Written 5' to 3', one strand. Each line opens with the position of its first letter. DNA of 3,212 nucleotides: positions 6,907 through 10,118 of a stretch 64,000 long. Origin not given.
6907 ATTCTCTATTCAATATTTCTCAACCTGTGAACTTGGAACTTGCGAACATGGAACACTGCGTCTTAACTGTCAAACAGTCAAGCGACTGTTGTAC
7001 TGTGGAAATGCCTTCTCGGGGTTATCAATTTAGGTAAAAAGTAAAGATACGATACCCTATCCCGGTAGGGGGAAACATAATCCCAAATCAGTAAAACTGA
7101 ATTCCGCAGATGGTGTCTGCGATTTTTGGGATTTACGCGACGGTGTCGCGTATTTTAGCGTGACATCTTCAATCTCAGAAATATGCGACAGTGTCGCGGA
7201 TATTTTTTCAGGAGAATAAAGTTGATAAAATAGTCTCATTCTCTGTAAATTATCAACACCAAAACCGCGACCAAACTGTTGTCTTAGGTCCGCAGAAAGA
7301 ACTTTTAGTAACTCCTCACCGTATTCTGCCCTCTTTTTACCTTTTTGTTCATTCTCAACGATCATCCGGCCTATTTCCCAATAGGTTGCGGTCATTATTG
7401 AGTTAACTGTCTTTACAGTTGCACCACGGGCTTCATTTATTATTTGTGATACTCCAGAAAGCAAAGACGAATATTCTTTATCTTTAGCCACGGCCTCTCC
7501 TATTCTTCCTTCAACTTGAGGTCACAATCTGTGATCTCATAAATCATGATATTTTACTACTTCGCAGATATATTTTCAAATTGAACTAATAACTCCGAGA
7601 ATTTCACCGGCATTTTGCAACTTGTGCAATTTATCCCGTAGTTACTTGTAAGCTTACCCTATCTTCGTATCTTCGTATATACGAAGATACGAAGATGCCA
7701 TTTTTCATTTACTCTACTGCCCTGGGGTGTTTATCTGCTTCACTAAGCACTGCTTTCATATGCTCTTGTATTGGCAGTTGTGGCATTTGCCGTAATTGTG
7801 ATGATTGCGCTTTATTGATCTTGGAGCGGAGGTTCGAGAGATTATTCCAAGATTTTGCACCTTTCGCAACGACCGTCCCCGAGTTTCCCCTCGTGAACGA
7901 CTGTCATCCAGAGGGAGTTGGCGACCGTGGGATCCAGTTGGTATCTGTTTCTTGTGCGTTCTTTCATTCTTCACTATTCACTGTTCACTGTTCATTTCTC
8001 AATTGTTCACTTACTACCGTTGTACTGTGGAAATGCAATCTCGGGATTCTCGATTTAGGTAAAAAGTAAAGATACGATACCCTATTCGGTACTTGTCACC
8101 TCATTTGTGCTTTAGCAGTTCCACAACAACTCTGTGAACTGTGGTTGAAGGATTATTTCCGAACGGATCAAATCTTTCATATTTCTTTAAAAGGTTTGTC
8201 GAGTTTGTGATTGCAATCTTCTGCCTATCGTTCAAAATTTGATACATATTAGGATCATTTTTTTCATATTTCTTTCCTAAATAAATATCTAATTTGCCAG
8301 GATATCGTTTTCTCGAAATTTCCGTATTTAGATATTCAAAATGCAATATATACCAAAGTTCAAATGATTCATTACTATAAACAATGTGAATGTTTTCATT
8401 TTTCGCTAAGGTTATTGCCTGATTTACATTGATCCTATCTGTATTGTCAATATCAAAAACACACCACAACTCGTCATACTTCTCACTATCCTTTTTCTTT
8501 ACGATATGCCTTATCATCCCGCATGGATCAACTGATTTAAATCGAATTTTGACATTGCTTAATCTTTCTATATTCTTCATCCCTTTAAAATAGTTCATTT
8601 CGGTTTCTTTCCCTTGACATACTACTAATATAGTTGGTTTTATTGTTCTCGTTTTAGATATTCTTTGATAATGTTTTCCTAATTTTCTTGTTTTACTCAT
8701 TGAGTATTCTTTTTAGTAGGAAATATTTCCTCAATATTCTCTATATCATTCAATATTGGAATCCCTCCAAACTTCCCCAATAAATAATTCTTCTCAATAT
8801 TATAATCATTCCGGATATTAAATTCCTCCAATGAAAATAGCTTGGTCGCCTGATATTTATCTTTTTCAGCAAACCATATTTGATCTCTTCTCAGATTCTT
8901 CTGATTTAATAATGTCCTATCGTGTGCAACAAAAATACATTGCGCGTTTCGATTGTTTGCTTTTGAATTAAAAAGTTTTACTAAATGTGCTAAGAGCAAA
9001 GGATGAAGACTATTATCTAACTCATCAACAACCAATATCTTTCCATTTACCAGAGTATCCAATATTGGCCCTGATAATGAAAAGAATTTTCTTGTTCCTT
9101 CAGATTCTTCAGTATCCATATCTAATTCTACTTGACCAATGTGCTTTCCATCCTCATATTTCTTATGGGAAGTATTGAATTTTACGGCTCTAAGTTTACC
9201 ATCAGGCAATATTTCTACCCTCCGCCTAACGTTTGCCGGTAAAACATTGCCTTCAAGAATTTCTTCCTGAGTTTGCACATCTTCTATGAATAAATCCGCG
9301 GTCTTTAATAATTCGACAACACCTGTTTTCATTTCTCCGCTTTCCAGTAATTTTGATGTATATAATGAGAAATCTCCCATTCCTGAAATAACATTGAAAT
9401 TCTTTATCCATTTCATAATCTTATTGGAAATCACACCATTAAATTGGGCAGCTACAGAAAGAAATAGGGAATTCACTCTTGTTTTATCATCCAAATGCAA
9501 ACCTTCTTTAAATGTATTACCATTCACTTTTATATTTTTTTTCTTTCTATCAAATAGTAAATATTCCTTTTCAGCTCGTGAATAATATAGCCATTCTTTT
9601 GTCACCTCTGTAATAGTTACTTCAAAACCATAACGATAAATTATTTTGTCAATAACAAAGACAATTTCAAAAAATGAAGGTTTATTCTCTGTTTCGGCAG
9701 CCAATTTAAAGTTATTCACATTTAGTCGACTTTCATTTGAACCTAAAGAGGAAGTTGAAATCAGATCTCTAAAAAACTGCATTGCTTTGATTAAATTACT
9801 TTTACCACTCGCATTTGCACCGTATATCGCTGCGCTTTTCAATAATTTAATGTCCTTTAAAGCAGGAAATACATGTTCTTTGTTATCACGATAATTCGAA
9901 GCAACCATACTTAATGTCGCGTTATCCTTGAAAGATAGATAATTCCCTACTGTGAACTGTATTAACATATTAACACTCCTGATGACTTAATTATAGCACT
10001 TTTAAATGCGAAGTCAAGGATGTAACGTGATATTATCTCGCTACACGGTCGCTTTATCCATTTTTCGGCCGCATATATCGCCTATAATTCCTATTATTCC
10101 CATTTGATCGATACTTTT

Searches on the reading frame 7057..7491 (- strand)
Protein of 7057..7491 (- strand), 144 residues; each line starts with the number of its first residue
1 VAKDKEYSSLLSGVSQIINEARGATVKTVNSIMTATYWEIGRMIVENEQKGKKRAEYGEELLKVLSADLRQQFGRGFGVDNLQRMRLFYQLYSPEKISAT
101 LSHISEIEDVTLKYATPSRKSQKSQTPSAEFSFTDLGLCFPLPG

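Call 9: search_protein_families(library=pfam, proteins=[window:7057-7491:-], max_evalue=0.01)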
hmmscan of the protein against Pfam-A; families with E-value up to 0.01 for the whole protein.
window:7057-7491:- (144 aa): 1 family
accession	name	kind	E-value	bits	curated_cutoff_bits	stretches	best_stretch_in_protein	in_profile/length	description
PF17761.7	DUF1016_N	-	5.2e-27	95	32.8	1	14-103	2-91/137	DUF1016 N-terminal domain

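Call 79: search_protein_families(library=padloc, proteins=[window:7057-7491:-], max_evalue=0.001)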
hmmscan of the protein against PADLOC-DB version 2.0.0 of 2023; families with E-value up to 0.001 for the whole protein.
window:7057-7491:- (144 aa): 27 families (the best 25 are shown)
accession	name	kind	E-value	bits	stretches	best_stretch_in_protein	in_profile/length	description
PDLC04797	PDC-S02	-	2.5e-36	122.5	1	6-107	4-105/126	-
PDLC04812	PDC-S02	-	5.3e-35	118.5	1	5-102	6-100/151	-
PDLC04827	PDC-S02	-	2e-33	114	1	3-100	6-104/234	-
PDLC04807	PDC-S02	-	3.4e-33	113.3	1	4-103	10-109/351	-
PDLC04808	PDC-S02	-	1.1e-30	104.2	1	9-97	6-92/111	-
PDLC04802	PDC-S02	-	4.6e-30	103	1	5-95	7-97/171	-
PDLC04820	PDC-S02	-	3.5e-28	96.6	1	5-101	24-120/332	-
PDLC04805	PDC-S02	-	1.6e-26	90.9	1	2-92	12-102/107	-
PDLC04825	PDC-S02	-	1.5e-24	84.9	1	6-104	13-110/193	-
PDLC04800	PDC-S02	-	8.6e-24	82.3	1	2-101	6-103/129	-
PDLC04821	PDC-S02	-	1.1e-23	81.8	1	7-103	10-105/133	-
PDLC04830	PDC-S02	-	3.7e-22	77.2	1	9-94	17-102/159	-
PDLC04809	PDC-S02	-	4.5e-22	76.5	1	10-102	13-106/156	-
PDLC04822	PDC-S02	-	1.9e-21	75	1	6-103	9-105/294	-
PDLC04826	PDC-S02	-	6.7e-21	72.9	1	3-101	7-103/222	-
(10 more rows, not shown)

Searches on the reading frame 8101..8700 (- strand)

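Call 9: search_protein_families(library=pfam, proteins=[window:8101-8700:-], max_evalue=0.01)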
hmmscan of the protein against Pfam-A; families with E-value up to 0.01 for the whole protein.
window:8101-8700:- (199 aa): 1 family
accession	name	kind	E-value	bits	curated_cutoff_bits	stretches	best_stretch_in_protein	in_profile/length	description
PF13707.11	RloB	-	1.7e-42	146.2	31.5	1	24-195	1-195/195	RloB-like protein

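Call 79: search_protein_families(library=padloc, proteins=[window:8101-8700:-], max_evalue=0.001)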
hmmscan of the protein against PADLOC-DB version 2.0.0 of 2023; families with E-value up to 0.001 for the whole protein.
window:8101-8700:- (199 aa): 1 family
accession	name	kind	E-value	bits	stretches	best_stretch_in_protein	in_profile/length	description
PDLC02337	AbiLii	-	3e-24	84.5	1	12-198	20-88/170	AbiLii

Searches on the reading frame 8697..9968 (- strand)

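Call 9: search_protein_families(library=pfam, proteins=[window:8697-9968:-], max_evalue=0.01)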
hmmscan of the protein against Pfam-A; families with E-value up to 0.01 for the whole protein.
window:8697-9968:- (423 aa): 3 families
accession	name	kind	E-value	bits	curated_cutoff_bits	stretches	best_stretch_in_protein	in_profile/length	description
PF13304.12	AAA_21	-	3.8e-35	122.9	27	1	46-354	2-303/304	AAA domain, putative AbiEii toxin, Type IV TA system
PF13175.12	AAA_15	-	4e-07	30.4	32.1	1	288-349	301-369/374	AAA ATPase domain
PF02463.25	SMC_N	-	4.1e-05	23.5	40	1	46-357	27-205/220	RecF/RecN/SMC N terminal domain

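Call 79: search_protein_families(library=padloc, proteins=[window:8697-9968:-], max_evalue=0.001)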
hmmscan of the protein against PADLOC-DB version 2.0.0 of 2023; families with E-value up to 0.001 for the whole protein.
window:8697-9968:- (423 aa): 39 families (the best 25 are shown)
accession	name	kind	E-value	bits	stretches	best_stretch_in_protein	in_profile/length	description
PDLC02335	AbiLi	-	1.9e-99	330.9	1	1-414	49-295/326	AbiLi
PDLC02980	AriA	-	1.5e-34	118.3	1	46-355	2-304/304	-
PDLC04426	PDC-M12A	-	4.6e-18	63.7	1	1-400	1-367/369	-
PDLC04391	PDC-M07A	-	9.4e-16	55.8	1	47-383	25-380/412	-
PDLC04178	HEC-01A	-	3.4e-15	54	1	39-381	24-357/399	-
PDLC04176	HEC-01A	-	5.2e-15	53.7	2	46-176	26-159/371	-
PDLC04392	PDC-M07A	-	2.7e-13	47.8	2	254-356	248-353/432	-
PDLC04393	PDC-M07A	-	3.7e-13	47.2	2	277-355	276-354/435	-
PDLC04180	HEC-01A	-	6e-13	46.7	2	265-374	232-341/382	-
PDLC04179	HEC-01A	-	4.4e-11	40.5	2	39-109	17-89/459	-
PDLC04389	PDC-M07A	-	5.5e-11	40.1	1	307-380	324-399/443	-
PDLC04182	HEC-01A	-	1.4e-10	38.7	1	287-371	285-366/406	-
PDLC04175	HEC-01A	-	4e-10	37.3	2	40-141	22-117/363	-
PDLC04177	HEC-01A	-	2.4e-09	34.7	1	38-70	21-53/393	-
PDLC04570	PDC-M31A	-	5.2e-09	33.7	1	309-404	290-393/395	-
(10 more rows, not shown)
